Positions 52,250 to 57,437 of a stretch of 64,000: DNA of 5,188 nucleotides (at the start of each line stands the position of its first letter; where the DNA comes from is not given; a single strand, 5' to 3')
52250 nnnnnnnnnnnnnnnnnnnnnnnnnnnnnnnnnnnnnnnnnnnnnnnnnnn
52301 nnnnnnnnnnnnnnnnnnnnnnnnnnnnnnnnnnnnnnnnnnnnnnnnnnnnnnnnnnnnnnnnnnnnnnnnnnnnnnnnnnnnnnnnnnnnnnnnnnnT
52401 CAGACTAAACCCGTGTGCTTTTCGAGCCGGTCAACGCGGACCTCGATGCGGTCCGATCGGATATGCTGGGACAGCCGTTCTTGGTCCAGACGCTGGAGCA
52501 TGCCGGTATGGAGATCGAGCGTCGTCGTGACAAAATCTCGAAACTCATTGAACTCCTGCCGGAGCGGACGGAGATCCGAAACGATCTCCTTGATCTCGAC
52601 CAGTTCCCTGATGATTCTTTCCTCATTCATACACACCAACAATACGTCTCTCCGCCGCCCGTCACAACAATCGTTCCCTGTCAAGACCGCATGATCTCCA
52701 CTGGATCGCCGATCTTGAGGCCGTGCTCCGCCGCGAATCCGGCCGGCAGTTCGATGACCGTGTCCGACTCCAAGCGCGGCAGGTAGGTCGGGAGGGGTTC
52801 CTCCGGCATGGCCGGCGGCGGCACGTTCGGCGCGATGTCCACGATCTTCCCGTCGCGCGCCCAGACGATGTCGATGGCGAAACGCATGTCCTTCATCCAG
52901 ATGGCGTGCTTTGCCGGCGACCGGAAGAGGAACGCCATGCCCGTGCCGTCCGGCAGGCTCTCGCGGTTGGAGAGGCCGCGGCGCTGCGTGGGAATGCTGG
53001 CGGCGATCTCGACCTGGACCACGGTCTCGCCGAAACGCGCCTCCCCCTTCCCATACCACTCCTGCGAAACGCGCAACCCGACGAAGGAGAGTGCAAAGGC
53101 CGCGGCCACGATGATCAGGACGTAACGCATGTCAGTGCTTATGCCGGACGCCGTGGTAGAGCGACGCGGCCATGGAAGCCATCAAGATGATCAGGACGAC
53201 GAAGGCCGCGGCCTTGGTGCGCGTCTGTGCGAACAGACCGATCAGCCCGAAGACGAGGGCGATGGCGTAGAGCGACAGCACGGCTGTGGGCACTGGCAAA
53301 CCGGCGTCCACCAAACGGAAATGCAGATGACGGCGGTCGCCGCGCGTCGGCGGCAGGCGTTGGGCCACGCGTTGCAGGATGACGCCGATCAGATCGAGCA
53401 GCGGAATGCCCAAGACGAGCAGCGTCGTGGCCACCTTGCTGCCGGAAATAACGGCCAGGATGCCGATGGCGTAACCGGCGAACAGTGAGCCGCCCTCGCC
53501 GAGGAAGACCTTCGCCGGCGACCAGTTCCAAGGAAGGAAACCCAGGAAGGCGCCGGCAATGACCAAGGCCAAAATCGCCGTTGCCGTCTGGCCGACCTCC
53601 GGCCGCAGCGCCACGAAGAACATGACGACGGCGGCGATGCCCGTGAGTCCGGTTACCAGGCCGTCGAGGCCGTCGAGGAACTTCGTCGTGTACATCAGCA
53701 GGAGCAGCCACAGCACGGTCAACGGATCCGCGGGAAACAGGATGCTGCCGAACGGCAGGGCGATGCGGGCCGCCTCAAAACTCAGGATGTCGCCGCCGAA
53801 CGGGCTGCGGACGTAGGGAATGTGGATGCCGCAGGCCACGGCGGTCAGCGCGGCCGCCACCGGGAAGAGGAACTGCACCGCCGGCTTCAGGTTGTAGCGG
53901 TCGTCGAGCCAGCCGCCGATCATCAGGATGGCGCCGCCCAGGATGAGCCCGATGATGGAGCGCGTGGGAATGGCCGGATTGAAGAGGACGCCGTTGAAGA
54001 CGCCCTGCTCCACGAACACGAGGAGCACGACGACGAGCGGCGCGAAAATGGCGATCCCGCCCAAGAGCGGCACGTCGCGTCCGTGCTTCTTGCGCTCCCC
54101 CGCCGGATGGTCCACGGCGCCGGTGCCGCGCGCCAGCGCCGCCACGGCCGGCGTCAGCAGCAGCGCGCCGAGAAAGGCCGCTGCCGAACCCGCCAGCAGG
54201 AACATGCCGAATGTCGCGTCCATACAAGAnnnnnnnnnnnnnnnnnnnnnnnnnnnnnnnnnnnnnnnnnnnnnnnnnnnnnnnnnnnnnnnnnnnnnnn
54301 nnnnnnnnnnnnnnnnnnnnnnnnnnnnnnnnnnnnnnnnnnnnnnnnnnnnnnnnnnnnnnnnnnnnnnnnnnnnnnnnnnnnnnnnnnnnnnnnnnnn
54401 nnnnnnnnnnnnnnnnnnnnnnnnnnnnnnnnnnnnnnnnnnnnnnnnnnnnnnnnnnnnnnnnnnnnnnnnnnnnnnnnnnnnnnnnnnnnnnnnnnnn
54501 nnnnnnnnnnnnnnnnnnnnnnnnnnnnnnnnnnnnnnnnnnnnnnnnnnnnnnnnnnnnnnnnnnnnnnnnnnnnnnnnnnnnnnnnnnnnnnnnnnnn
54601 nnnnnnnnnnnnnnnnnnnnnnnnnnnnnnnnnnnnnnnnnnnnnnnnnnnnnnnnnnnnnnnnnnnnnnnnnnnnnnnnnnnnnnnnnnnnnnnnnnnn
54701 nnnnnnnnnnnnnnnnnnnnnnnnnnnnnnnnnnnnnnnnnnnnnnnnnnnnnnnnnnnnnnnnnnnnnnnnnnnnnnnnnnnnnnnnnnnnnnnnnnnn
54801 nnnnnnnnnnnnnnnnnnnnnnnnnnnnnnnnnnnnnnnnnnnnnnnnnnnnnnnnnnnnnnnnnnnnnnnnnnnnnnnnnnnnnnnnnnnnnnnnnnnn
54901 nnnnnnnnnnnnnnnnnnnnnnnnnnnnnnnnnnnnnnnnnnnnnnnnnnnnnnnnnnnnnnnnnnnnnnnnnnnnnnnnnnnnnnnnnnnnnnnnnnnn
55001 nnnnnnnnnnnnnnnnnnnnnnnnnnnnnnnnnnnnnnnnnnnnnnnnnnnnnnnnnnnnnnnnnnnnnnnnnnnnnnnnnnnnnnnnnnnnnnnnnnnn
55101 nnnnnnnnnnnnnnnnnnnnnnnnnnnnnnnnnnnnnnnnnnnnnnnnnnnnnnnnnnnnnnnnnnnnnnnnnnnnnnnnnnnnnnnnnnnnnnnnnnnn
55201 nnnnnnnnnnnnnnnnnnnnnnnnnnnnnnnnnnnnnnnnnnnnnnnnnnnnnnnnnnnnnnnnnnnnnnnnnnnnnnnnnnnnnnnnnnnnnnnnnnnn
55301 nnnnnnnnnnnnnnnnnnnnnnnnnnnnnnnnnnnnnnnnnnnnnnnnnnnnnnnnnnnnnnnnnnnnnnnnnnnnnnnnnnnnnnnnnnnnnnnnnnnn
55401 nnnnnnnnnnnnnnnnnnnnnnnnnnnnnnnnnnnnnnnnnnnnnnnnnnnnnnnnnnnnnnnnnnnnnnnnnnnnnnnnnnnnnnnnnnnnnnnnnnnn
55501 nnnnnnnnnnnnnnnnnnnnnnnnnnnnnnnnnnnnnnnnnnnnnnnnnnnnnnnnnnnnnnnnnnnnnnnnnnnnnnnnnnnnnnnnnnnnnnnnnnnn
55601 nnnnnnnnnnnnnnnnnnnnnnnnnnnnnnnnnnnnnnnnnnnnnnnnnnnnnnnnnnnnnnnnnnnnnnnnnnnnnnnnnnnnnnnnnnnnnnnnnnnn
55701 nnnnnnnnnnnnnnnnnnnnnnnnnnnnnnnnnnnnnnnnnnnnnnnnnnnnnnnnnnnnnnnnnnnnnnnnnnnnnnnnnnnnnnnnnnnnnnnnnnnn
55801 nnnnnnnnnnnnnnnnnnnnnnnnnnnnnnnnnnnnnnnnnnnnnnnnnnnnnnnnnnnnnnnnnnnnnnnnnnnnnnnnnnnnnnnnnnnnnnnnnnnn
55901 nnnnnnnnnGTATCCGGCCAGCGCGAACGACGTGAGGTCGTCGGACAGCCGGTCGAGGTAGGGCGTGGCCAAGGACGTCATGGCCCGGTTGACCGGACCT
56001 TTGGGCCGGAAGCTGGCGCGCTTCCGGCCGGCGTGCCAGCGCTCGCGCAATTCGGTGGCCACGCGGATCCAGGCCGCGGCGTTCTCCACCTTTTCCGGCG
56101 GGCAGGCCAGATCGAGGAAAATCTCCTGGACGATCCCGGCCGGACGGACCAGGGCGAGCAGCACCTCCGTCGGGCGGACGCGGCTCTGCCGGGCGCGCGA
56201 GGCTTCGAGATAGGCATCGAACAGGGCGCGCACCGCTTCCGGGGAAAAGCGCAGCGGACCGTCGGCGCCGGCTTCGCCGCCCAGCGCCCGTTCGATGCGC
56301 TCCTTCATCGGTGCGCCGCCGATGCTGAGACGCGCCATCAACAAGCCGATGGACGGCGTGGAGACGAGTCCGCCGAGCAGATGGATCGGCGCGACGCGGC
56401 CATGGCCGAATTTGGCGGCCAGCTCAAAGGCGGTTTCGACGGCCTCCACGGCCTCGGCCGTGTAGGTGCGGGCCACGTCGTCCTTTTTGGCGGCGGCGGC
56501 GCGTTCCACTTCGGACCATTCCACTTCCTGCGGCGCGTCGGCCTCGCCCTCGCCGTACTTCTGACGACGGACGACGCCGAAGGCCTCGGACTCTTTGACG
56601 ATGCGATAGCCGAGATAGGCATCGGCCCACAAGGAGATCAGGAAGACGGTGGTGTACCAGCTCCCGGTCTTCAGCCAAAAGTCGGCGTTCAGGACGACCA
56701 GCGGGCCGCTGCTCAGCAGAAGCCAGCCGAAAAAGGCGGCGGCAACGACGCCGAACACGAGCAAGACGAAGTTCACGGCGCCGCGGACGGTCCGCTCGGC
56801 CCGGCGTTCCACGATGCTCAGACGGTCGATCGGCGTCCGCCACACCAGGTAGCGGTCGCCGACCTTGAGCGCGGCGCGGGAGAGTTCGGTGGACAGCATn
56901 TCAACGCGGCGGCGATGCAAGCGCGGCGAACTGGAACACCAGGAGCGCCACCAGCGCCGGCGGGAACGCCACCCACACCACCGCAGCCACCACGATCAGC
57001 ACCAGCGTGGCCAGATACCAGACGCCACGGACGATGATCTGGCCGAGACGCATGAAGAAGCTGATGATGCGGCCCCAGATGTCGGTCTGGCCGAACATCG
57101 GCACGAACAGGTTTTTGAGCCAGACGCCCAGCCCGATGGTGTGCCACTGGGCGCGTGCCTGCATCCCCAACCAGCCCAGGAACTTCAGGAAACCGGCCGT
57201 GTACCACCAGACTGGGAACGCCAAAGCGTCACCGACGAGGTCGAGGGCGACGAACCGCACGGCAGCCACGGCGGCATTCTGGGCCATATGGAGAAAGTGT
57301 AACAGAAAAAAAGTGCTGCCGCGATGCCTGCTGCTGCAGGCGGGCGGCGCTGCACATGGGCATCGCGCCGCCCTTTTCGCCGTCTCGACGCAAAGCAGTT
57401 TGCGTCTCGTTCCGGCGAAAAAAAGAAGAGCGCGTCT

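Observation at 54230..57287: Membrane-anchored two-ring Clp/Hsp100-type ATPase with a degenerate first nucleotide-binding domain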

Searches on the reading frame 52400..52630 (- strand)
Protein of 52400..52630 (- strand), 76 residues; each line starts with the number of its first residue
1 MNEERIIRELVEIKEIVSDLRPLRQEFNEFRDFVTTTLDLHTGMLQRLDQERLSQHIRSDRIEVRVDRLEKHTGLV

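Call 56: search_protein_families(library=pfam, proteins=[window:52400-52630:-], max_evalue=0.1)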
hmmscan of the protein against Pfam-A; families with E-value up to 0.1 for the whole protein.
window:52400-52630:- (76 aa): 1 family
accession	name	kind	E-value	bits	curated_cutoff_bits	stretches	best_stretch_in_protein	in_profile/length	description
PF25782.1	TPR_CAND1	-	0.061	14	32.8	1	10-62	72-122/126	CAND1-like, TPR repeats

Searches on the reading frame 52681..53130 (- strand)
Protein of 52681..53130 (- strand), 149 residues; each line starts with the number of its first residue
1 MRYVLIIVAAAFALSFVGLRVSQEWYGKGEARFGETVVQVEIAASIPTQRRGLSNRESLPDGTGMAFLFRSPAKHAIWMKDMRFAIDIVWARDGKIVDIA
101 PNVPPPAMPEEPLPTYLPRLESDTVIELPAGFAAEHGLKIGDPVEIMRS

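Call 55: search_protein_families(library=padloc, proteins=[window:52681-53130:-], max_evalue=0.01)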
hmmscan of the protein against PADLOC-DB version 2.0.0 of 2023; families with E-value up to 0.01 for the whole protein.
window:52681-53130:- (149 aa): 0 families

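Call 56: search_protein_families(library=pfam, proteins=[window:52681-53130:-], max_evalue=0.1)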
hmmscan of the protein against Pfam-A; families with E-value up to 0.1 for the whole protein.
window:52681-53130:- (149 aa): 2 families
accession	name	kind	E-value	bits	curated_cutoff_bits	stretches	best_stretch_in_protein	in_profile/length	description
PF02643.20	DUF192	-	2.4e-28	98.5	27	1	38-146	1-96/96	Uncharacterized ACR, COG1430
PF04014.23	MazE_antitoxin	-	0.014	15.8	24.7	1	128-146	12-30/48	Antidote-toxin recognition MazE, bacterial antitoxin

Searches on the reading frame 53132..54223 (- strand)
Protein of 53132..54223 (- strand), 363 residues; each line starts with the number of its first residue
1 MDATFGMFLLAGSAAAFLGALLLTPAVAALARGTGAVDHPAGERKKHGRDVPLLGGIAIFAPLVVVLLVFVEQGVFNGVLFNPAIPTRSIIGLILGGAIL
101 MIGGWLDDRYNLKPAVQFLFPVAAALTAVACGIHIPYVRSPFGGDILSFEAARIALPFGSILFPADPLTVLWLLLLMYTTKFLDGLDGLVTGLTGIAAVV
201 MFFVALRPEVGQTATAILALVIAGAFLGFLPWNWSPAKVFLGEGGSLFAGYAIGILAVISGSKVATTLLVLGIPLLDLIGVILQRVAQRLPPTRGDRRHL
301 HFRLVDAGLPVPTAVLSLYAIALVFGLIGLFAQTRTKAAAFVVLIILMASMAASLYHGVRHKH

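Call 3: search_protein_families(library=pfam, proteins=[window:53132-54223:-], max_evalue=0.01)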
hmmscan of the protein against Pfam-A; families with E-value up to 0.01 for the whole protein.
window:53132-54223:- (363 aa): 1 family
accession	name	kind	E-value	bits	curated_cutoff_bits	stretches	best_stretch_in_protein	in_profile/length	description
PF00953.26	Glycos_transf_4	-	1.5e-28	100.2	27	1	91-260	2-159/160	Glycosyl transferase family 4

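Call 4: search_protein_families(library=ncbifam, proteins=[window:53132-54223:-], max_evalue=0.01)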
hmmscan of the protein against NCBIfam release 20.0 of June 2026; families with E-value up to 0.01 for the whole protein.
window:53132-54223:- (363 aa): 3 families
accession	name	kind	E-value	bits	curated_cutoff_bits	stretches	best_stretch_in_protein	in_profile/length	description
TIGR02380.1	ECA_wecA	exception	1.6e-28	99.9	326.05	1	17-347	8-322/346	UDP-N-acetylglucosamine--undecaprenyl-phosphate N-acetylglucosaminephosphotransferase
TIGR00445.1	mraY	equivalog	1.8e-16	60.6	192.05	1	42-331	26-316/321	phospho-N-acetylmuramoyl-pentapeptide-transferase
NF053644.1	MraY_archaea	equivalog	3.2e-16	59.6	450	1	167-330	184-340/340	pseudomurein biosynthesis MraY family phospho-N-acetylmuramoyl-pentapeptide-transferase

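Call 55: search_protein_families(library=padloc, proteins=[window:53132-54223:-], max_evalue=0.01)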
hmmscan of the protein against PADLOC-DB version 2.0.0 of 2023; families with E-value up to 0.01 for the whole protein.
window:53132-54223:- (363 aa): 0 families

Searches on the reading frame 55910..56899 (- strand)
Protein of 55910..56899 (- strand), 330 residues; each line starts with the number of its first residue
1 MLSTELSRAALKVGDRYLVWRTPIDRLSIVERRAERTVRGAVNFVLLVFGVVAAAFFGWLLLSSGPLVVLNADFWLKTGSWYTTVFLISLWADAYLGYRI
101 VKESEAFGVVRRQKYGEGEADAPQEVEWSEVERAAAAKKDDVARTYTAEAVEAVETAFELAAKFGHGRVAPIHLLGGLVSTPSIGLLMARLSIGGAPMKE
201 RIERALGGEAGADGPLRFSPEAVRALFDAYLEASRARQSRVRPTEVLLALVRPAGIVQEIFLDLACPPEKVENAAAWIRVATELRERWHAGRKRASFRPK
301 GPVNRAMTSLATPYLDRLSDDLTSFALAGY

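Call 36: search_protein_representatives(protein=window:55910-56899:-)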
Query: 330 residues. Proteins with E-value up to 0.001 (for the whole library): 371; up to 1e-10: 154; up to 1e-30: 31. The best 150 are listed.
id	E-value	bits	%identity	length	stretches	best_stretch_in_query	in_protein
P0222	2.9e-55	204.3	37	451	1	13-330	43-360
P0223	6.5e-47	176.8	34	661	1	13-330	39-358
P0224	1.4e-46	175.8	31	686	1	15-330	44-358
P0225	4.5e-46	174.1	32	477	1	18-330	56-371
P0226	8.1e-39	150.3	34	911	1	15-330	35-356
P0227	3.1e-38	148.4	32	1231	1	16-330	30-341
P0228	3.4e-38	148.2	31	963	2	16-330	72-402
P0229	9.9e-37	143.4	32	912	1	13-330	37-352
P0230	1.0e-36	143.4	31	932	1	13-329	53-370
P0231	2.1e-36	142.3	31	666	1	17-330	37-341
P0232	1.1e-35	140.0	33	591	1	9-329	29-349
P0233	1.2e-35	139.8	32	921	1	15-329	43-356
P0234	1.5e-35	139.5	30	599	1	9-329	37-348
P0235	2.2e-35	139.0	31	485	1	11-329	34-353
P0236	2.5e-35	138.8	29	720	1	15-329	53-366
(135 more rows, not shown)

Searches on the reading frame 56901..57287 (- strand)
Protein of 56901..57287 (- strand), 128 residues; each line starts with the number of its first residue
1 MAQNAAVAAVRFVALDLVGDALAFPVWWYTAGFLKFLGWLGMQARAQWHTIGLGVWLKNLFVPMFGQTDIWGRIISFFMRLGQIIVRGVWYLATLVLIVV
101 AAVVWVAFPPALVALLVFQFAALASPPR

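Call 3: search_protein_families(library=pfam, proteins=[window:56901-57287:-], max_evalue=0.01)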
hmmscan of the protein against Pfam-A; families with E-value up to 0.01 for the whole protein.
window:56901-57287:- (128 aa): 0 families

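Call 4: search_protein_families(library=ncbifam, proteins=[window:56901-57287:-], max_evalue=0.01)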
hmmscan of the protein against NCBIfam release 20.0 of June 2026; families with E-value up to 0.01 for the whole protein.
window:56901-57287:- (128 aa): 0 families

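Call 20: find_related_loci(query=A1, collection=genome_contigs, flank=6000)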
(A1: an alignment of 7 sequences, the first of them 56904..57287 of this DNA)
Query A1 (128 aa) in genome_contigs; peptide patterns used: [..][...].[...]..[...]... (x = any residue, [..] = any of these).
204 stretches matched a pattern; 197 encode a relative of the query (tblastn E <= 1e-3); the best 80 are kept; 80 distinct loci.
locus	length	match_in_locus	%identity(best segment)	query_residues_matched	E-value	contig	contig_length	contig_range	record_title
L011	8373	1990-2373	89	1-128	3e-64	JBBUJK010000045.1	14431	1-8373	MAG: Patescibacteria group bacterium isolate H41-bin083_1 H41_bin083_1_000000000045, whole genome shotgun sequence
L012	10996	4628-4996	46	1-123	3e-29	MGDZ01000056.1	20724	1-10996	MAG: Candidatus Uhrbacteria bacterium RIFCSPHIGHO2_02_FULL_57_19 rifcsphigho2_02_scaffold_6013, whole genome shotgun seq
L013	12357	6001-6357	43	1-119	4e-27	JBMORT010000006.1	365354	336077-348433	MAG: Patescibacteria group bacterium isolate Betzabe_MAG187 MAG187_6, whole genome shotgun sequence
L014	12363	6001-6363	41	1-125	4e-27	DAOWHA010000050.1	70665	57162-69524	MAG TPA_asm: bacterium isolate CSMAG_2005 CSMAG_2005_k141_3075340_length_70665_cov_10.0166, whole genome shotgun sequenc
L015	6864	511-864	48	1-119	6e-26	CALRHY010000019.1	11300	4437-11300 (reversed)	MAG: Candidatus Uhrbacteria bacterium RIFOXYB12_FULL_58_10 isolate MaH-04nov19-253 genome assembly, contig: MaH-04nov19-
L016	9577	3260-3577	43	13-119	1e-25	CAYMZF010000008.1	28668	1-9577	MAG TPA_asm: uncultured Gammaproteobacteria bacterium isolate SRP192927_co3_442 genome assembly, contig: NODE_3179_lengt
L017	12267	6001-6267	45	1-89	3e-25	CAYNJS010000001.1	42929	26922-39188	MAG TPA_asm: uncultured Gammaproteobacteria bacterium isolate SRP167671_co2_162 genome assembly, contig: NODE_1119_lengt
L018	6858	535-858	43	13-120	5e-25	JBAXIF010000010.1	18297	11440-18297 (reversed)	MAG: Candidatus Falkowbacteria bacterium isolate ELA342 MAG342_10, whole genome shotgun sequence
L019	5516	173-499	44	1-109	5e-25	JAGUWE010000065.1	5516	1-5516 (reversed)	MAG: Patescibacteria group bacterium isolate DeMMO5_21 c_000000006143, whole genome shotgun sequence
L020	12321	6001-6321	42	3-109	2e-24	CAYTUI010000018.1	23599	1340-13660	MAG TPA_asm: uncultured Gammaproteobacteria bacterium isolate SRP062349_co4_110 genome assembly, contig: NODE_366_length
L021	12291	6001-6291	44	20-116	2e-24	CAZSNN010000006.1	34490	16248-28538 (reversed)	MAG TPA_asm: uncultured Gammaproteobacteria bacterium isolate binchicken_co45_657 genome assembly, contig: NODE_1792_len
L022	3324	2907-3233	39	1-109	2e-24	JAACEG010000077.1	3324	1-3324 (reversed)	MAG: Lysobacteraceae bacterium isolate OTbin.42 scaffold_27098, whole genome shotgun sequence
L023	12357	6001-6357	41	1-119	3e-24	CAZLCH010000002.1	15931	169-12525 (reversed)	MAG TPA_asm: uncultured Gammaproteobacteria bacterium isolate SRP173033_co3_113 genome assembly, contig: NODE_4601_lengt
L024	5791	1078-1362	46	13-107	5e-24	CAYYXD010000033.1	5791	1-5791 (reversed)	MAG TPA_asm: uncultured Gammaproteobacteria bacterium isolate SRP294416_co1_713 genome assembly, contig: NODE_33256_leng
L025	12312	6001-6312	42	13-116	5e-24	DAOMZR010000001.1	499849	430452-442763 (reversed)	MAG TPA_asm: bacterium isolate AMR_MDS_3994 NODE_1_length_499849_cov_113.060813, whole genome shotgun sequence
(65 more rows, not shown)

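Call 21: search_protein_families(library=pfam, alignment_id=A1, max_evalue=1)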
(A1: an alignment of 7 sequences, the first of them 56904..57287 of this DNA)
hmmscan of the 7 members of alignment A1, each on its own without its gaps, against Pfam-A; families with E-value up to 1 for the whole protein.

A. member 1, window:56904-57287:- (128 aa): 0 families

B. families by the number of members that match (of 7 scanned): 1 family
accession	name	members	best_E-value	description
PF03238.18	ESAG1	1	0.27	ESAG protein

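Call 28: find_homologous_proteins(query=window:56904-57287:-, max_evalue=0.001)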
Query window:56904-57287:- (128 aa): 145 proteins with E <= 0.001 among 756 candidates; the best 120 are listed.
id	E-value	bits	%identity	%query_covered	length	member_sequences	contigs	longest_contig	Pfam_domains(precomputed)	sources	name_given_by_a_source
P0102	8.4e-69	248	92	98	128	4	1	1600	-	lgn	-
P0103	2.2e-68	247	91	100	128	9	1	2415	-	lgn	-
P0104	3.8e-51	191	69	99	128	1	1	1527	-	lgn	-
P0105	4.1e-50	187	68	88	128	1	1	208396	-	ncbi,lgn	-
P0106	3.7e-49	184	68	91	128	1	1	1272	-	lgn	-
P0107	5.7e-46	174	62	91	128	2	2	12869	-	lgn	-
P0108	1.1e-24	105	49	97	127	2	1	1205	-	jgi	-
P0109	9.3e-23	99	47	85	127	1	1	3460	-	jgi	jgi:hypothetical protein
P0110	3.2e-22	97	55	59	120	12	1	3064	-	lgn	-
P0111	3.3e-22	97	47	88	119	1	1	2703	-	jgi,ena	-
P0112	3.6e-22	97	43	98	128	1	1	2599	-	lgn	-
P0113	4.1e-22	97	45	95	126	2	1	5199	-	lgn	-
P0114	8.2e-22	96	44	100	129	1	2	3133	-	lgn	-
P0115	9.4e-22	96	49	70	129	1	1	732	-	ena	-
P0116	2.9e-21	94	49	68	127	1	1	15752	-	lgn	-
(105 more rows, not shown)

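Call 50: predict_structure(alignment_id=A3)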
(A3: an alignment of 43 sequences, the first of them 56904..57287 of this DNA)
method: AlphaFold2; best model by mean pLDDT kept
length: 128 residues; sequences in the alignment: 43
mean_pLDDT: 95.4   pTM: 0.73
mean pLDDT of the five models: 95.4, 95.3, 94.7, 93.5, 93.4
residues with pLDDT >= 90: 123; 70-90: 3; 50-70: 2; < 50: 0
segments of 3 or more residues with pLDDT < 50: none
pLDDT, mean of each block of 10 residues (from residue 1): 85 96 93 97 98 97 95 97 98 98 96 96 93
secondary structure, 60 per line:
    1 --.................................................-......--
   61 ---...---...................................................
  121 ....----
elements in order: H3-51 H53-58 H70-124

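Call 55: search_protein_families(library=padloc, proteins=[window:56904-57287:-], max_evalue=0.01)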
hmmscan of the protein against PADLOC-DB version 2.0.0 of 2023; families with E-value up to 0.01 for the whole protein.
window:56904-57287:- (128 aa): 0 families
